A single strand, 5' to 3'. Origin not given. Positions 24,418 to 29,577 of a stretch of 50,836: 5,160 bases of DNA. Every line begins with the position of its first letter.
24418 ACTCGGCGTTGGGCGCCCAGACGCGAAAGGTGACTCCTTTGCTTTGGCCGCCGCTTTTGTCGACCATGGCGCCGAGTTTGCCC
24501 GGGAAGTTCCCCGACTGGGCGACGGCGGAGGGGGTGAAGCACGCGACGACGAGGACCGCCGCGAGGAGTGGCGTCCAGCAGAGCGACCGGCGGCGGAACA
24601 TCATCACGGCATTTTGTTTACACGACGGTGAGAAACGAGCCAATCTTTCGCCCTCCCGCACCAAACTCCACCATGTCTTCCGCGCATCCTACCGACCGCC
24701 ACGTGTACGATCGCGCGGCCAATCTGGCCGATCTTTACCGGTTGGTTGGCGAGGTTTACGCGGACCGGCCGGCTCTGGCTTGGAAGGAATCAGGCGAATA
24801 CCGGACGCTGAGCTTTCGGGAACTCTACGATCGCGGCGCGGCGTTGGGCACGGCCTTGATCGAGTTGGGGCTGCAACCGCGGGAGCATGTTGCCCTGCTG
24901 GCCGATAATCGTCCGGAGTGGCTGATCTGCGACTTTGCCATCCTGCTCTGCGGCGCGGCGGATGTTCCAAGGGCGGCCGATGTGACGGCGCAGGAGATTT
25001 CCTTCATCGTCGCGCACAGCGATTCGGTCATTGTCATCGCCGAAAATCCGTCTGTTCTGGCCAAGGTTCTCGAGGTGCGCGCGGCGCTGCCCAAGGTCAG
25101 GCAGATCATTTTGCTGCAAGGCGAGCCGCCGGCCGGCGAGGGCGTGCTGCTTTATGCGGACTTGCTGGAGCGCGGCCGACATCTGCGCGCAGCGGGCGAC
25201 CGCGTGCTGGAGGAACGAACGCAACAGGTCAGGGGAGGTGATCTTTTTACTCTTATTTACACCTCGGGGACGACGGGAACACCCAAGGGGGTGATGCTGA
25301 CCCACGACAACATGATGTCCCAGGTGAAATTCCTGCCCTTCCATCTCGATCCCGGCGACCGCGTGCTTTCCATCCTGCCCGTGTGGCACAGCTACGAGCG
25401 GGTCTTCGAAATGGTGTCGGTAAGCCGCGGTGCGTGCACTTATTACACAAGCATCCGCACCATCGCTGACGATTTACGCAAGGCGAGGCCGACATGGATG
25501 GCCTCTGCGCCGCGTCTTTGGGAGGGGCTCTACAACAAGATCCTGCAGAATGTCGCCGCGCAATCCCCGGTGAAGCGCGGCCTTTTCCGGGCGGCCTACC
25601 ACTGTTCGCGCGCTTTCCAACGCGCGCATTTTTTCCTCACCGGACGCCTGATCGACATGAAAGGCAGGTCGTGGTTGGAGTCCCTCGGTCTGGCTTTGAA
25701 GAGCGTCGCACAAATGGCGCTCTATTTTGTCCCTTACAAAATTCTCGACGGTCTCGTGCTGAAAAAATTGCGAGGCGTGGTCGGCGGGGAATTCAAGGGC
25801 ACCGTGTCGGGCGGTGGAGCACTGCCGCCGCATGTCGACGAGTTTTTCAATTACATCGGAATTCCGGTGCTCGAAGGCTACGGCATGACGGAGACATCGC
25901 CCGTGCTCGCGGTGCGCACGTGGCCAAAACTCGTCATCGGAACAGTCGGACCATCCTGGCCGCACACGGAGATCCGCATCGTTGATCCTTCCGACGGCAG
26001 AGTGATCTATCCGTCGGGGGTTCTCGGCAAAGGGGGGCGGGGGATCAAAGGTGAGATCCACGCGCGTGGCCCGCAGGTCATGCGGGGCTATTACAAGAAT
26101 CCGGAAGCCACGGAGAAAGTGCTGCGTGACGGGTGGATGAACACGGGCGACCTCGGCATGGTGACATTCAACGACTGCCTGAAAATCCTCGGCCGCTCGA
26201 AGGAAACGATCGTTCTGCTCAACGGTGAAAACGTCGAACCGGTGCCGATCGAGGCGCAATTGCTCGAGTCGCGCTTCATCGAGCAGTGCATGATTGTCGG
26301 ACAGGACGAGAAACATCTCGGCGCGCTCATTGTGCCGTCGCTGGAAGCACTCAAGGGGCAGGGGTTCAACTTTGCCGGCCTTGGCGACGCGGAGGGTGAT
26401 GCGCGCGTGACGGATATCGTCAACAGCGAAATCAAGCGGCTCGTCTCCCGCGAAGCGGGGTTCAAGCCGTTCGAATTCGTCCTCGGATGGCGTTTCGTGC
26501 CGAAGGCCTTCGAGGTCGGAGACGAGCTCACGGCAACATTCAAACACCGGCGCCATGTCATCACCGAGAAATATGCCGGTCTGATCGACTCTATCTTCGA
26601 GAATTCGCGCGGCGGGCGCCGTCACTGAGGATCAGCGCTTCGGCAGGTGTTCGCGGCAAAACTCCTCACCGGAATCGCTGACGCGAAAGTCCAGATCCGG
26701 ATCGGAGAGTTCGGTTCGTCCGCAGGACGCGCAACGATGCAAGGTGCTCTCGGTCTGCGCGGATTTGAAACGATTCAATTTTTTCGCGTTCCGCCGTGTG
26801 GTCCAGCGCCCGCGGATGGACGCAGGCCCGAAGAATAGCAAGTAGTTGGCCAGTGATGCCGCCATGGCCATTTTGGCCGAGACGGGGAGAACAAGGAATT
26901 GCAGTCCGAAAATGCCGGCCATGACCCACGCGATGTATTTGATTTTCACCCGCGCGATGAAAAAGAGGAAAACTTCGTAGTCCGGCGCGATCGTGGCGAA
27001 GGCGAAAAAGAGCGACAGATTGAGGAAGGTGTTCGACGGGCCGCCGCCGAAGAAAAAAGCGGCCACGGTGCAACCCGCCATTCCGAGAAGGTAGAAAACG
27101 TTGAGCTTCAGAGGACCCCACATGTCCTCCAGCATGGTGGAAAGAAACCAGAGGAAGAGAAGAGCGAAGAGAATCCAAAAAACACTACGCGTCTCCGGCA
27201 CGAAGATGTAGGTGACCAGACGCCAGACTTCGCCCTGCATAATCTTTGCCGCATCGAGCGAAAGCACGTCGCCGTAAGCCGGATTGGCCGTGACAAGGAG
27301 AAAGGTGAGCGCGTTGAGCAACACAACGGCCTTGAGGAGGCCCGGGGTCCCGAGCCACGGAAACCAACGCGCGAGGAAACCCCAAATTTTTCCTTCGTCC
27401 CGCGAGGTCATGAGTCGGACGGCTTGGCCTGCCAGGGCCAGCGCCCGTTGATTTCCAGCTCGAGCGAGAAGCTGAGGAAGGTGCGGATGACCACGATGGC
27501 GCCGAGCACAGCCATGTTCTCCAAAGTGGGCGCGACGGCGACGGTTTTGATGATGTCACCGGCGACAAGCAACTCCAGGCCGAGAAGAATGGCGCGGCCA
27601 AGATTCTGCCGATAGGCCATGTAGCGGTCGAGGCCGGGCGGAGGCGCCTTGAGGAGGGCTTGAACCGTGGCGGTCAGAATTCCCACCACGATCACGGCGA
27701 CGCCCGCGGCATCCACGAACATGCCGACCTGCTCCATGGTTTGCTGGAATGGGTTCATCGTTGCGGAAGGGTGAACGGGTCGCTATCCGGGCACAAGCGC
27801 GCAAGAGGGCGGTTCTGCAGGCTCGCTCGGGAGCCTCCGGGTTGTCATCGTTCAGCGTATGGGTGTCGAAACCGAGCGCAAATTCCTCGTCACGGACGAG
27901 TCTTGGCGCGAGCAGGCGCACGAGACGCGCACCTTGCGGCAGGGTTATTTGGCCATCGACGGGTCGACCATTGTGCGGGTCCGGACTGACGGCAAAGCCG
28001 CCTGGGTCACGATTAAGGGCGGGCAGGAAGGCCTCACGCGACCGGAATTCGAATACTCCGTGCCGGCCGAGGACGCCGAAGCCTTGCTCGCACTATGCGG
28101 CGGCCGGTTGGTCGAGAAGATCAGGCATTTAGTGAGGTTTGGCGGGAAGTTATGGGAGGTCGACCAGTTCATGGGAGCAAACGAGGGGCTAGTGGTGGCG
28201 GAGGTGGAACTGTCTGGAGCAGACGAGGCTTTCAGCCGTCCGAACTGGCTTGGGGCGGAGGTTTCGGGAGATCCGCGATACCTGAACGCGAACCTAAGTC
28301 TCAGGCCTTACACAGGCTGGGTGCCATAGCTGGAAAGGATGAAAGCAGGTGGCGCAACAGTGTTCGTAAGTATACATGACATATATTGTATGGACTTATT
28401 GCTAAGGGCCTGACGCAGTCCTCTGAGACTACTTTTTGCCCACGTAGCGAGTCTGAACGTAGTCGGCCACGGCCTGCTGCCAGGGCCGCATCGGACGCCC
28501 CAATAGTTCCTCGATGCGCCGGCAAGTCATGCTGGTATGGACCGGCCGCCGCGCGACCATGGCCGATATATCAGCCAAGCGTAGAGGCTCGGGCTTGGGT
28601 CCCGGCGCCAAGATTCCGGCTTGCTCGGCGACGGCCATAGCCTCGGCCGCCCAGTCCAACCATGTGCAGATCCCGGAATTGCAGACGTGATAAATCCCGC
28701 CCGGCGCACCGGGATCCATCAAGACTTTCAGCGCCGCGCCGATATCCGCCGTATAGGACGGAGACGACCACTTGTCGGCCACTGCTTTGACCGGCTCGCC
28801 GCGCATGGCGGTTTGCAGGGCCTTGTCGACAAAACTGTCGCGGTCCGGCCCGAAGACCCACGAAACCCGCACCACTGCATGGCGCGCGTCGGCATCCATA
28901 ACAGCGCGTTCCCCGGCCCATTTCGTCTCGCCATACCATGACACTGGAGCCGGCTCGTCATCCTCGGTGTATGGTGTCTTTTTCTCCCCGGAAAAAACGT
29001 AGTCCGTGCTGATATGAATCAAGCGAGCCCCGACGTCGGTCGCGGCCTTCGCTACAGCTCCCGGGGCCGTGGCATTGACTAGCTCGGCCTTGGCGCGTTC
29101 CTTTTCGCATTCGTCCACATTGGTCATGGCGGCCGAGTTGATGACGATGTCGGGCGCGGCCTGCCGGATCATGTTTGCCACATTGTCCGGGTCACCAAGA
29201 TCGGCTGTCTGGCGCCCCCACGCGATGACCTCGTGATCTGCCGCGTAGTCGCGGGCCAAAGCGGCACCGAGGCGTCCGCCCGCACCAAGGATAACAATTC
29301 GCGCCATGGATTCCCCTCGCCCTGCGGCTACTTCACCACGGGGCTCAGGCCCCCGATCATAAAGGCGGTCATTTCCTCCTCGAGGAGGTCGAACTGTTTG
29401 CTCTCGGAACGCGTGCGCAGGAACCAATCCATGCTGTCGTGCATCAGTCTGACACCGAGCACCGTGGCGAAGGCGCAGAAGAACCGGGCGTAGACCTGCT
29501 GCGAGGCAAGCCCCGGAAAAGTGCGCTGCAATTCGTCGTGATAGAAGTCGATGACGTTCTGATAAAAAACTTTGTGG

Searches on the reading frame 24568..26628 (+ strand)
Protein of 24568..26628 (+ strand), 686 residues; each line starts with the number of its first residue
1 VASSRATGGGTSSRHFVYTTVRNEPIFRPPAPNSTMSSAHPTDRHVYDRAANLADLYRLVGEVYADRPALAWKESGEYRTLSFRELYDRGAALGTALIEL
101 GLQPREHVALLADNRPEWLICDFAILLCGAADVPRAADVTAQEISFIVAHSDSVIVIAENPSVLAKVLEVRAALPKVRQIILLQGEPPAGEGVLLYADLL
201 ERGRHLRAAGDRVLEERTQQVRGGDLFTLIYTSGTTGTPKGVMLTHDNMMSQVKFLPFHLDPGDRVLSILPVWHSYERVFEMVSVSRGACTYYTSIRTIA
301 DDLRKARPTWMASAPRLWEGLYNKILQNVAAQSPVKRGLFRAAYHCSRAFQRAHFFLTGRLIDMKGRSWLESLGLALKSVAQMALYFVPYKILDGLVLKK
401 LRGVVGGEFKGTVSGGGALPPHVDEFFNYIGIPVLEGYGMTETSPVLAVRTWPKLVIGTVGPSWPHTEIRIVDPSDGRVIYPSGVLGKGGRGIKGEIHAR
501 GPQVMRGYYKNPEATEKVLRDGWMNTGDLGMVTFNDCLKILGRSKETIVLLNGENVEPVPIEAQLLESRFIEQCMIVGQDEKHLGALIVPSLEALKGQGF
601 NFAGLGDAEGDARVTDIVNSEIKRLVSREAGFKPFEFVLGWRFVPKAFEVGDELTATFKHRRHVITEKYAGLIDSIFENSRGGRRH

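Call 43: search_protein_families(library=pfam, proteins=[window:24568-26628:+], max_evalue=0.00001)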
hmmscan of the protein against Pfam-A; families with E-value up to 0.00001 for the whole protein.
window:24568-26628:+ (686 aa): 2 families
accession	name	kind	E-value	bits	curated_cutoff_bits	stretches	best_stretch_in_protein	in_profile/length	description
PF00501.34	AMP-binding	-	2.1e-83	280.7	29.9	1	62-509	6-384/384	AMP-binding enzyme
PF23562.2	AMP-binding_C_3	-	2.3e-10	41.3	20.8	1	546-594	2-51/124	AMP-binding enzyme C-terminal domain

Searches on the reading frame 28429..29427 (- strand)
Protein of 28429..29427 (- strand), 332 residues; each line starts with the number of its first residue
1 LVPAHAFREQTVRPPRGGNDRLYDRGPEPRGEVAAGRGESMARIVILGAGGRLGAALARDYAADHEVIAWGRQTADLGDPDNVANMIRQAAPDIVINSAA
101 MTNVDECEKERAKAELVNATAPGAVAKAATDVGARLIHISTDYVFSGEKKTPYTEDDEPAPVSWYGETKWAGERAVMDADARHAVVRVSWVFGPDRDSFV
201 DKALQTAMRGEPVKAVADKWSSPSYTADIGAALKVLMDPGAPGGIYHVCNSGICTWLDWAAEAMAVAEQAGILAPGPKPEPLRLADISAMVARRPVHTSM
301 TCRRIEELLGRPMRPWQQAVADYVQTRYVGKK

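Call 43: search_protein_families(library=pfam, proteins=[window:28429-29427:-], max_evalue=0.00001)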
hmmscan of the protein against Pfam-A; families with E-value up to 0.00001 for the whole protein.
window:28429-29427:- (332 aa): 5 families
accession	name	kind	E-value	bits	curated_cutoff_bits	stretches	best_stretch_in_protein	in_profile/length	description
PF04321.23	RmlD_sub_bind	-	1.7e-81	273.9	27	1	43-326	2-284/287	RmlD substrate binding domain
PF01370.27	Epimerase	-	1.9e-21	77.1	20.9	1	44-215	1-201/240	NAD dependent epimerase/dehydratase family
PF16363.11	GDP_Man_Dehyd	-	3.9e-11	43.4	27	1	74-183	58-171/332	GDP-mannose 4,6 dehydratase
PF07993.18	NAD_binding_4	-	4.9e-08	32.9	20.1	1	91-222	88-235/258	Male sterility protein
PF02719.21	Polysacc_synt_2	-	2.4e-06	27.4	20.2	1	75-144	61-131/293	Polysaccharide biosynthesis protein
